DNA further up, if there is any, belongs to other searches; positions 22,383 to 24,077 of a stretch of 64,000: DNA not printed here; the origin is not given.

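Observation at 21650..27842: SiaB/SiaC/SiaA-like partner-switch module wired to a SAM methyltransferase fusion instead of a diguanylate cyclase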

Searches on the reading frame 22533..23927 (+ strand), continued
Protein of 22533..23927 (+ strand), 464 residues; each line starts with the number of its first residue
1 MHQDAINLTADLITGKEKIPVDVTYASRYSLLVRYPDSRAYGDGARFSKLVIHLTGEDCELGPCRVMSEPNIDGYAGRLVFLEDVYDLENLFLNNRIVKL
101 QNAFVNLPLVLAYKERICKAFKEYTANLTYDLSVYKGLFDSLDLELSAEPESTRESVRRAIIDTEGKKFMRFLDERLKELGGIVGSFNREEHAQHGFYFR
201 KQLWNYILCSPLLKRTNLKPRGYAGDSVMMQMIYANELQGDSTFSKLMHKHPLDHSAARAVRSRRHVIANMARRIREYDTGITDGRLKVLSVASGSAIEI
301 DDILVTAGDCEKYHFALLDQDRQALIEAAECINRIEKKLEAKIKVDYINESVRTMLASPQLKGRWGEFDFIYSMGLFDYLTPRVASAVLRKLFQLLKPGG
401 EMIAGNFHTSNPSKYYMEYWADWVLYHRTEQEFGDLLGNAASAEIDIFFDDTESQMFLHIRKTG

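Call 38: get_annotated_region(hit=H4, flank=5000)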
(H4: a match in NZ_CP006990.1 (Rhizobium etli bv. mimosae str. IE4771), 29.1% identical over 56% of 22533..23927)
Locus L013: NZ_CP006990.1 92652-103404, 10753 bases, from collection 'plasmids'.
description: Rhizobium etli bv. mimosae str. IE4771 plasmid pRetIE4771d, complete sequence
organism: Rhizobium etli bv. mimosae str. IE4771 (NCBI taxid 1432050)
taxonomy: Bacteria; Pseudomonadota; Alphaproteobacteria; Hyphomicrobiales; Rhizobiaceae; Rhizobium; Rhizobium etli; Rhizobium etli bv. mimosae str. IE4771
host: -; source: Phaseolus vulgaris,whole organism,nodule; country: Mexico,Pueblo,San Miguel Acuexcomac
typing (MOB-suite, as given by PLSDB): non-mobilizable
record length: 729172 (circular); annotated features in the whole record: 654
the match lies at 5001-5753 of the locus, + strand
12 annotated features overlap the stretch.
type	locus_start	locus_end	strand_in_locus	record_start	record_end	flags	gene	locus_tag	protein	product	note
CDS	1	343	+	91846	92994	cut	-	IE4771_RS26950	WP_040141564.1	VWA domain-containing protein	-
CDS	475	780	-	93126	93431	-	-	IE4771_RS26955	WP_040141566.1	AzlD domain-containing protein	-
CDS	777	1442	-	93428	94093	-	-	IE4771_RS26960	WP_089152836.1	AzlC family ABC transporter permease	GO:0006865 - amino acid transport [Evidence IEA]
CDS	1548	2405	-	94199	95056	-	-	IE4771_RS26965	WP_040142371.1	AraC family transcriptional regulator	-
CDS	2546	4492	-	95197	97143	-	-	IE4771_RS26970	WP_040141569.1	EAL domain-containing protein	-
CDS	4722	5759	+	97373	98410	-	-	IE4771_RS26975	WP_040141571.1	class I SAM-dependent methyltransferase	-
CDS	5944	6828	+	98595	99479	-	-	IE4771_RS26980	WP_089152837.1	dihydrodipicolinate synthase family protein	-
CDS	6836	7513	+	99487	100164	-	-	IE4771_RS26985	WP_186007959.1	GntR family transcriptional regulator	-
CDS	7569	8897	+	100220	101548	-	-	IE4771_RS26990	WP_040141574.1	sugar ABC transporter substrate-binding protein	-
CDS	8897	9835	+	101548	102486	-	-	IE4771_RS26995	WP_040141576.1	sugar ABC transporter permease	-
CDS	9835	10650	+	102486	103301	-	-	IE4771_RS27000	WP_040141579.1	carbohydrate ABC transporter permease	GO:0008643 - carbohydrate transport [Evidence IEA]; GO:0055085 - transmembrane transport [Evidence IEA]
CDS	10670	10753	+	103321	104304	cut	-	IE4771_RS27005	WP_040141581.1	sugar kinase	-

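Call 40: search_protein_families(library=pfam, proteins=[L012:5467-6870:+, L012:6875-8209:+, L012:8220-8621:+, L012:8808-9839:+, L013:4722-5756:+], max_evalue=0.01)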
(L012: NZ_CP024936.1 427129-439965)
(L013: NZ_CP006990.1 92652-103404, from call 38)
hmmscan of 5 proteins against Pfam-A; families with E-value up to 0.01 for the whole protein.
L012:5467-6870:+ (468 aa): 4 families
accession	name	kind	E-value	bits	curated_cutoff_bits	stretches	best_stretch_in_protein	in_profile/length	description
PF13649.12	Methyltransf_25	-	3.1e-06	28.2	27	1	288-401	1-97/97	Methyltransferase domain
PF08242.18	Methyltransf_12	-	2.5e-05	25.4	30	1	289-403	1-98/98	Methyltransferase domain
PF13489.12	Methyltransf_23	-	6.3e-05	23.2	27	1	266-421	7-132/164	Methyltransferase domain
PF01739.24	CheR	-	0.0011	18.8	27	0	364-405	132-173/195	CheR methyltransferase, SAM binding domain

L012:6875-8209:+ (445 aa): 3 families
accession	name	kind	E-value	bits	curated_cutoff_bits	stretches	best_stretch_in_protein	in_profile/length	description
PF02518.31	HATPase_c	-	1e-23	84.3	26.4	1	333-444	1-110/111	Histidine kinase-, DNA gyrase B-, and HSP90-like ATPase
PF00512.31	HisKA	-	3.6e-08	33.8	26.9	1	225-286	3-61/66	His Kinase A (phospho-acceptor) domain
PF20968.2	MASE8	-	0.0044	17.6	26.2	1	41-191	2-150/154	MASE8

L012:8220-8621:+ (134 aa): 1 family
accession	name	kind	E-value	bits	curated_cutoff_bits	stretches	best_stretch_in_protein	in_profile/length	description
PF00072.30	Response_reg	-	2.3e-13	50.7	30.2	1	11-116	1-104/111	Response regulator receiver domain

L012:8808-9839:+ (344 aa): 1 family
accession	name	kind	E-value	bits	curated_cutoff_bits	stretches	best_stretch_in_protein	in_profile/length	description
PF00072.30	Response_reg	-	4.1e-13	49.9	30.2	1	14-122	1-107/111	Response regulator receiver domain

L013:4722-5756:+ (345 aa): 2 families
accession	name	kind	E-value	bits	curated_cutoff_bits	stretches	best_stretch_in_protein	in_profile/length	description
PF13649.12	Methyltransf_25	-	0.00014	22.9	27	1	199-278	20-97/97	Methyltransferase domain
PF08241.18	Methyltransf_11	-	0.0035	18.4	21.2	1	199-282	18-95/95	Methyltransferase domain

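Call 44: search_protein_families(library=pfam, proteins=[P0161, P0166, P0202, P0189, P0235, P0269, P0192, P0257, P0244], max_evalue=1)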
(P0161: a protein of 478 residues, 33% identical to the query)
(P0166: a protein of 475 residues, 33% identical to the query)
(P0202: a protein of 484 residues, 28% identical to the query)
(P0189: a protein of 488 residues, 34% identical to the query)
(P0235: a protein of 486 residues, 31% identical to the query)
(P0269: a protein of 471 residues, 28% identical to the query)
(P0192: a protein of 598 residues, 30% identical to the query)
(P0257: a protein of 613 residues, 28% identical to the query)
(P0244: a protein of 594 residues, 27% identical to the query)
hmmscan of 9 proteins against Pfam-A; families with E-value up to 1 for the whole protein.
P0161 (478 aa): 7 families
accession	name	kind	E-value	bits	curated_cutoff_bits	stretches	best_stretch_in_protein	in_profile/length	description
PF13649.12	Methyltransf_25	-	2.5e-07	31.7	27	1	303-413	1-97/97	Methyltransferase domain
PF08242.18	Methyltransf_12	-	0.00021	22.4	30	1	306-415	3-98/98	Methyltransferase domain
PF13847.12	Methyltransf_31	-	0.00045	20.4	27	1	298-422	2-114/145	Methyltransferase domain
PF13489.12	Methyltransf_23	-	0.00069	19.8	27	1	281-425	5-124/164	Methyltransferase domain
PF08241.18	Methyltransf_11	-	0.0035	18.4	21.2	1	304-417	1-95/95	Methyltransferase domain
PF12147.14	Methyltransf_20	-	0.014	15.1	21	1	246-333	78-166/309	Putative methyltransferase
PF01739.24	CheR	-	0.04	13.8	27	0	379-419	135-175/195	CheR methyltransferase, SAM binding domain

P0166 (475 aa): 3 families
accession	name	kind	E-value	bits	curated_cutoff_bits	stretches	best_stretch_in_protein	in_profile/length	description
PF01739.24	CheR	-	7.3e-05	22.7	27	1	375-417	133-175/195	CheR methyltransferase, SAM binding domain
PF13649.12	Methyltransf_25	-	0.017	16.2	27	1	302-411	1-97/97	Methyltransferase domain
PF14512.11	TM1586_NiRdase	-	0.052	13.6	27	0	163-250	14-97/215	Putative TM nitroreductase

P0202 (484 aa): 6 families
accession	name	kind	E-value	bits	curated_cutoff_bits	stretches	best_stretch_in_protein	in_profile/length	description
PF07238.19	PilZ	-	2.1e-05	25.2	22.5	1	33-107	10-86/102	PilZ domain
PF08242.18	Methyltransf_12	-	6.9e-05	23.9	30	1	311-423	1-98/98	Methyltransferase domain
PF13649.12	Methyltransf_25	-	0.00027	22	27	1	310-421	1-97/97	Methyltransferase domain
PF01739.24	CheR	-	0.0086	16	27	1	389-427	137-175/195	CheR methyltransferase, SAM binding domain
PF12147.14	Methyltransf_20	-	0.033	13.8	21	1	253-319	78-146/309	Putative methyltransferase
PF13847.12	Methyltransf_31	-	0.24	11.5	27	0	305-355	2-50/145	Methyltransferase domain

P0189 (488 aa): 5 families
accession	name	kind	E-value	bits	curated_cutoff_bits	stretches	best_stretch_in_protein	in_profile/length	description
PF08242.18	Methyltransf_12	-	1.9e-05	25.8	30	1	308-421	3-98/98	Methyltransferase domain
PF13649.12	Methyltransf_25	-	9.7e-05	23.4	27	1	305-419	1-97/97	Methyltransferase domain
PF01739.24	CheR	-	0.00078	19.4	27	1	381-425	131-175/195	CheR methyltransferase, SAM binding domain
PF07238.19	PilZ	-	0.00091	20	22.5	1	26-104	19-91/102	PilZ domain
PF25757.1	TPR_DNAAF5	-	0.082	12.5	27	1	113-204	45-135/288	Dynein axonemal assembly factor 5-like, TPR repeats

P0235 (486 aa): 2 families
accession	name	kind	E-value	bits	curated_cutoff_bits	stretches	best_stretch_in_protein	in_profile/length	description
PF12147.14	Methyltransf_20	-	0.081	12.5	21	1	254-365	81-189/309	Putative methyltransferase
PF13649.12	Methyltransf_25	-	0.1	13.7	27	1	311-422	2-97/97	Methyltransferase domain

P0269 (471 aa): 5 families
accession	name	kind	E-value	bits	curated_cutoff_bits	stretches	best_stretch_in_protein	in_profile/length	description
PF07238.19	PilZ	-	0.0022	18.8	22.5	1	16-98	4-86/102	PilZ domain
PF08242.18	Methyltransf_12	-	0.0091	17.1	30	1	320-409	17-97/98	Methyltransferase domain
PF13649.12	Methyltransf_25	-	0.073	14.2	27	1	322-408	20-97/97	Methyltransferase domain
PF00891.24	Methyltransf_2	-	0.078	12.8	22.3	1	372-439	121-192/210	O-methyltransferase domain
PF01739.24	CheR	-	0.086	12.7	27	1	371-414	132-175/195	CheR methyltransferase, SAM binding domain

P0192 (598 aa): 4 families
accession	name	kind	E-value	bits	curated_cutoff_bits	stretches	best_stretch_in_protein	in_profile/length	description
PF07238.19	PilZ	-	4.3e-06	27.4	22.5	1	37-116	22-96/102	PilZ domain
PF08242.18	Methyltransf_12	-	0.0015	19.6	30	1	425-538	2-98/98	Methyltransferase domain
PF13649.12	Methyltransf_25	-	0.0028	18.7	27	1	423-536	1-97/97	Methyltransferase domain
PF15621.11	PROL5-SMR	-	0.23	12.2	25.3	1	2-65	19-83/115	Proline-rich submaxillary gland androgen-regulated family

P0257 (613 aa): 6 families
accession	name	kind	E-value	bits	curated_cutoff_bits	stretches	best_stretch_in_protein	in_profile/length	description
PF07238.19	PilZ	-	4.8e-05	24.1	22.5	1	160-229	17-84/102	PilZ domain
PF12147.14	Methyltransf_20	-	0.002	17.8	21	1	378-605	78-301/309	Putative methyltransferase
PF13847.12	Methyltransf_31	-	0.0029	17.7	27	1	440-563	7-118/145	Methyltransferase domain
PF09921.14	DUF2153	-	0.015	15.6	23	1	246-334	9-90/123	Uncharacterized protein conserved in archaea (DUF2153)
PF20011.4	fvmJAB_N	-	0.15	12.4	27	1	196-235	40-78/158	JAB N-terminal domain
PF04483.17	DUF565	-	0.23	12.3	27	1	150-193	18-60/60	Protein of unknown function (DUF565)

P0244 (594 aa): 8 families
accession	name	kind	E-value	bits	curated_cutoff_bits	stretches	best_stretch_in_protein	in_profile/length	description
PF07238.19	PilZ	-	1.5e-07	32.1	22.5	1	8-108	1-89/102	PilZ domain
PF13489.12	Methyltransf_23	-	0.00012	22.3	27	1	399-541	8-122/164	Methyltransferase domain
PF08242.18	Methyltransf_12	-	0.00017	22.7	30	1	422-532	2-97/98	Methyltransferase domain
PF12147.14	Methyltransf_20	-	0.0024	17.5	21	1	361-439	78-156/309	Putative methyltransferase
PF02353.26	CMAS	-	0.0047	16.7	27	1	484-545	113-174/273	Mycolic acid cyclopropane synthetase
PF01739.24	CheR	-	0.012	15.5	27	1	494-543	132-181/195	CheR methyltransferase, SAM binding domain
PF13649.12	Methyltransf_25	-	0.043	14.9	27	1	420-531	1-97/97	Methyltransferase domain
PF03874.21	RNA_pol_Rpb4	-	0.15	12.8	25.6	1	401-487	58-109/116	RNA polymerase Rpb4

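Call 47: find_related_loci(query=A1, collection=metagenome_contigs, flank=5000)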
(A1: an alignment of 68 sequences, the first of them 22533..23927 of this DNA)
Query A1 (464 aa) in metagenome_contigs; peptide patterns used: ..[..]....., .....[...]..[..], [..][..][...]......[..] (x = any residue, [..] = any of these).
600 stretches matched a pattern (row limit reached: there are more); 524 encode a relative of the query (tblastn E <= 1e-3); the best 80 are kept; 80 distinct loci.
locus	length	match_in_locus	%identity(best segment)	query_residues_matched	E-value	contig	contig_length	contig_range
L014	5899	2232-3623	89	1-464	0e+0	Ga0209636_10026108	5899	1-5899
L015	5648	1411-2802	63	1-464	0e+0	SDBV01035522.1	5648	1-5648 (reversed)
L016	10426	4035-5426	62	1-464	0e+0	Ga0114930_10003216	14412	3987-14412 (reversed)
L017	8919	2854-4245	60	1-464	0e+0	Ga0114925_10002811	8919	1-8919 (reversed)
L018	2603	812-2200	62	1-464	0e+0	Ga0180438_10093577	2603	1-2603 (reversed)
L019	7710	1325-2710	60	1-462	0e+0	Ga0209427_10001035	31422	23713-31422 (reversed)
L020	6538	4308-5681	61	5-462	0e+0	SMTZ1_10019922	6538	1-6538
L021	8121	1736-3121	60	1-462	0e+0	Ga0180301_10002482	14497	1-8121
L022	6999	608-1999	59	1-464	0e+0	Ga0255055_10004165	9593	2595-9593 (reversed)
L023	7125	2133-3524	59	1-464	0e+0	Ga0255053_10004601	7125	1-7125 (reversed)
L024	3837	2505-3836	61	1-444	0e+0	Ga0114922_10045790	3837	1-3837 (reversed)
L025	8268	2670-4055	59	1-462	0e+0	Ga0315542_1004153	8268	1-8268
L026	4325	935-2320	58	1-462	0e+0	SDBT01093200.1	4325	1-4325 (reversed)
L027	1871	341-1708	58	8-464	0e+0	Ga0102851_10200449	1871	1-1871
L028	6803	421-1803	56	1-461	0e+0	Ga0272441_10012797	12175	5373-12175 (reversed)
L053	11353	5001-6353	54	12-462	4e-163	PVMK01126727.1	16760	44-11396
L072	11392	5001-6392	49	1-464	5e-152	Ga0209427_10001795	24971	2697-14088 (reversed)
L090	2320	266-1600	47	18-462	3e-147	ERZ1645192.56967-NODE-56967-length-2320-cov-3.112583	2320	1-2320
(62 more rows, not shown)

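Call 54: search_protein_families(library=pfam, proteins=[L072:6612-7949:+, L053:7590-9518:+, L053:6823-7329:+, L072:2403-3869:+], max_evalue=0.1)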
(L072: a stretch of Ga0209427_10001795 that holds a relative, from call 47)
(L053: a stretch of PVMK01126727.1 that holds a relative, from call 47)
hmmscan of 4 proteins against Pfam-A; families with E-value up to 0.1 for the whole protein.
L072:6612-7949:+ (446 aa): 1 family
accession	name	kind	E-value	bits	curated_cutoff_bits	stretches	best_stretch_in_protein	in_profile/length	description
PF00211.25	Guanylate_cyc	-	4.3e-51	173.6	21.9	1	241-421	4-181/183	Adenylate and Guanylate cyclase catalytic domain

L053:7590-9518:+ (643 aa): 7 families
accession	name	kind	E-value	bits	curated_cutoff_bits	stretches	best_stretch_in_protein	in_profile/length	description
PF02518.31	HATPase_c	-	5e-22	78.9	26.4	1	383-504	2-110/111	Histidine kinase-, DNA gyrase B-, and HSP90-like ATPase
PF00072.30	Response_reg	-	1.5e-20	73.8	30.2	1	527-636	1-109/111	Response regulator receiver domain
PF00512.31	HisKA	-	2.4e-08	34.3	26.9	1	273-334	3-63/66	His Kinase A (phospho-acceptor) domain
PF06785.16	UPF0242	-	0.00097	19.7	33.5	1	126-267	11-131/194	Uncharacterised protein family (UPF0242) N-terminus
PF06810.17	Phage_scaffold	-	0.024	15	35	1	212-287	34-115/170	Phage capsid assembly scaffolding protein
PF10090.15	HPTransfase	-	0.036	14.3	22.9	1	389-414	34-59/123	Histidine phosphotransferase C-terminal domain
PF09128.16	RGS-like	-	0.077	13.2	27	0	208-267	97-160/191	Regulator of G protein signalling-like domain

L053:6823-7329:+ (169 aa): 4 families
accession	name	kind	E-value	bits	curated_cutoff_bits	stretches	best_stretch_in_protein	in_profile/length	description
PF13581.12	HATPase_c_2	-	0.0017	18.8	27.4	1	22-135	12-103/127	Histidine kinase-like ATPase domain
PF20698.3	PIN-TPR-GreABC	-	0.02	15.6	27.8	1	41-116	11-94/138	PIN domain associated with the TPR-GreAB-C-PIN system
PF04361.18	DUF494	-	0.021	15.1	22.6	1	20-85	19-85/153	Protein of unknown function (DUF494)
PF16771.11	RTT107_BRCT_6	-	0.07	13.8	27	1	25-92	24-88/114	Regulator of Ty1 transposition protein 107 BRCT domain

L072:2403-3869:+ (489 aa): 6 families
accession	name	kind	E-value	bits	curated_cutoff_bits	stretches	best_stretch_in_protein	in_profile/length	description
PF02683.22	DsbD_TM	-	2.4e-41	141.9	27.1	1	97-309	2-218/219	Cytochrome C biogenesis protein transmembrane domain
PF13098.12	Thioredoxin_2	-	1.1e-14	55.1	27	1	387-482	2-104/104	Thioredoxin-like domain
PF13899.12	Thioredoxin_7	-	4.7e-12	46.3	27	1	382-457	9-81/83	Thioredoxin-like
PF00085.26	Thioredoxin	-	1.1e-10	41.8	23.5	1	386-465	13-84/103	Thioredoxin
PF03190.21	Thioredox_DsbH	-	2.8e-09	37.6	27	1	371-446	18-93/163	Protein of unknown function, DUF255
PF13905.12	Thioredoxin_8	-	0.019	15.7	27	0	391-408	2-19/94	Thioredoxin-like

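Call 60: find_encoding_contigs(protein=P0202, flank=5000, max_places=3)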
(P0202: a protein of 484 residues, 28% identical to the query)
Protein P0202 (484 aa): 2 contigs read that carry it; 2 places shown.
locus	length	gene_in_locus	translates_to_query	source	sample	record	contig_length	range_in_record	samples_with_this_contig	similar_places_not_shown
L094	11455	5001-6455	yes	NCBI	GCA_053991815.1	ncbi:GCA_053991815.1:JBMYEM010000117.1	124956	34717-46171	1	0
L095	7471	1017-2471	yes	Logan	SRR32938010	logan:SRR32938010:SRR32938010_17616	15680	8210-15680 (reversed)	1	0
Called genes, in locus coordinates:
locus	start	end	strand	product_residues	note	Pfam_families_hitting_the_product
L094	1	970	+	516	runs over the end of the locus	PF01039:Carboxyl_trans, PF03255:ACCA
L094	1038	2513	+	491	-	PF00682:HMGL-like, PF02436:PYC_OADA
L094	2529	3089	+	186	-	PF00364:Biotin_lipoyl, PF25917:BSH_RND, PF25919:BSH_CusB (faint), PF25973:BSH_CzcB (faint), PF25984:BSH_YknX (faint)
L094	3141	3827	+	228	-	PF02146:SIR2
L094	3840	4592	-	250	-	PF01048:PNP_UDP_1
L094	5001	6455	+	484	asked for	PF07238:PilZ (faint)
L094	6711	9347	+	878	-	PF20968:MASE8 (weak), PF00512:HisKA, PF02518:HATPase_c, PF13581:HATPase_c_2 (faint), PF13589:HATPase_c_3 (faint), PF00072:Response_reg, PF02518:HATPase_c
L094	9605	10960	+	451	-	-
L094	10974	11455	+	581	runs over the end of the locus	-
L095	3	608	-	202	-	?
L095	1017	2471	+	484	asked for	PF07238:PilZ (faint)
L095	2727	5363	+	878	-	PF20968:MASE8 (weak), PF00512:HisKA, PF02518:HATPase_c, PF13581:HATPase_c_2 (faint), PF13589:HATPase_c_3 (faint), PF00072:Response_reg, PF02518:HATPase_c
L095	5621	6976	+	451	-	-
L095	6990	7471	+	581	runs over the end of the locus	-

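Call 61: find_encoding_contigs(protein=P0195, flank=5000, max_places=3)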
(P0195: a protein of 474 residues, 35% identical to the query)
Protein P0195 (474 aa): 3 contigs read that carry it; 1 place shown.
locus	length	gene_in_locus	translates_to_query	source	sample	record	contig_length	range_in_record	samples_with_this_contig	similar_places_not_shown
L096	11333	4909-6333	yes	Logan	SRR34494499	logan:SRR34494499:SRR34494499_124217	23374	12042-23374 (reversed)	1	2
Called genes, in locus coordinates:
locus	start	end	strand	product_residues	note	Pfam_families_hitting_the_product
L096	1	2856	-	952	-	?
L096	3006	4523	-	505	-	PF07250:Glyoxal_oxid_N, PF13418:Beta-prop_TYW4 (faint), PF09118:GO-like_E_set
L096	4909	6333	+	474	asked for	-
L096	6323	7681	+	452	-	PF00211:Guanylate_cyc (weak)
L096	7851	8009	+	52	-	-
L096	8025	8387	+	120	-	PF00903:Glyoxalase, PF13669:Glyoxalase_4 (weak)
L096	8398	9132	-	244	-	-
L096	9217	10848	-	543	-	PF00005:ABC_tran, PF13555:AAA_29 (faint), PF13304:AAA_21 (faint), PF12848:ABC_tran_Xtn, PF00005:ABC_tran, PF02463:SMC_N (weak)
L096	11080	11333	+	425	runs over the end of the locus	PF00108:Thiolase_N, PF02803:Thiolase_C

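Call 79: find_encoding_contigs(protein=P0223, flank=4000, max_places=2)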
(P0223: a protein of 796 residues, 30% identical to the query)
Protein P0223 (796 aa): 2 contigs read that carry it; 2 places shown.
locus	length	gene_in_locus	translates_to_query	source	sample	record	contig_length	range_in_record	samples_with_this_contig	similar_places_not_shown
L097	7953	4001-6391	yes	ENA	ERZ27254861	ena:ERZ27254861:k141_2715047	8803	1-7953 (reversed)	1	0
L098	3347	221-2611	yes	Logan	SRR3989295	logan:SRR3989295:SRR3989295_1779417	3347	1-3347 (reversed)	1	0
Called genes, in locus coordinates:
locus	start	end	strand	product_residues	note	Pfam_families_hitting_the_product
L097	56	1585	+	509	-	PF14691:Fer4_20, PF00070:Pyr_redox (weak), PF01266:DAO (weak), PF01593:Amino_oxidase (weak), PF03486:HI0933_like (faint), PF07992:Pyr_redox_2, PF12831:FAD_oxidored (weak), PF13450:NAD_binding_8, +1 more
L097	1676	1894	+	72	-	-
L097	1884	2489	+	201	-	PF09970:DUF2204 (weak), PF19502:DUF6036 (weak)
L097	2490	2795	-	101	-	PF01844:HNH, PF14279:HNH_5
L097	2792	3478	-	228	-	PF00596:Aldolase_II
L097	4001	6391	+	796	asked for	PF07238:PilZ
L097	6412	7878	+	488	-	PF20968:MASE8, PF00512:HisKA (weak), PF02518:HATPase_c, PF14501:HATPase_c_5 (faint)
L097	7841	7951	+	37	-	?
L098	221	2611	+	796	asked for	PF07238:PilZ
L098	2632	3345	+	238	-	?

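Call 80: find_encoding_contigs(protein=P0177, flank=4000, max_places=2)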
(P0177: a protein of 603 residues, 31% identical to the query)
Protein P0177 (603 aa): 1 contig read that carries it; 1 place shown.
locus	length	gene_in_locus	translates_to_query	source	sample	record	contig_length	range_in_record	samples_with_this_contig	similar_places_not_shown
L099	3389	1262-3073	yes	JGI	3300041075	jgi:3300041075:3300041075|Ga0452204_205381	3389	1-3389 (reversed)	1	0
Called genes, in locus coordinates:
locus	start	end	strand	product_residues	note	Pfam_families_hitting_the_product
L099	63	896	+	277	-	PF03349:Toluene_X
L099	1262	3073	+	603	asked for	-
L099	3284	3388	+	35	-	?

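Call 81: find_encoding_contigs(protein=P0187, flank=4000, max_places=2)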
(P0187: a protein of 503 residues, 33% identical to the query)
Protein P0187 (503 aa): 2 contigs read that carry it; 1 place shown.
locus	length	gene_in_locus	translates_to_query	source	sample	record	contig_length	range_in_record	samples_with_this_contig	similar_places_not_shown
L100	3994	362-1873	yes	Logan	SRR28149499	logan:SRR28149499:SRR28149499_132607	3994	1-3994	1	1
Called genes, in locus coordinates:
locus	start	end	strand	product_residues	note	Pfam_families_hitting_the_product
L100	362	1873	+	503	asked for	PF13847:Methyltransf_31 (weak)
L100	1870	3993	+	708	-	?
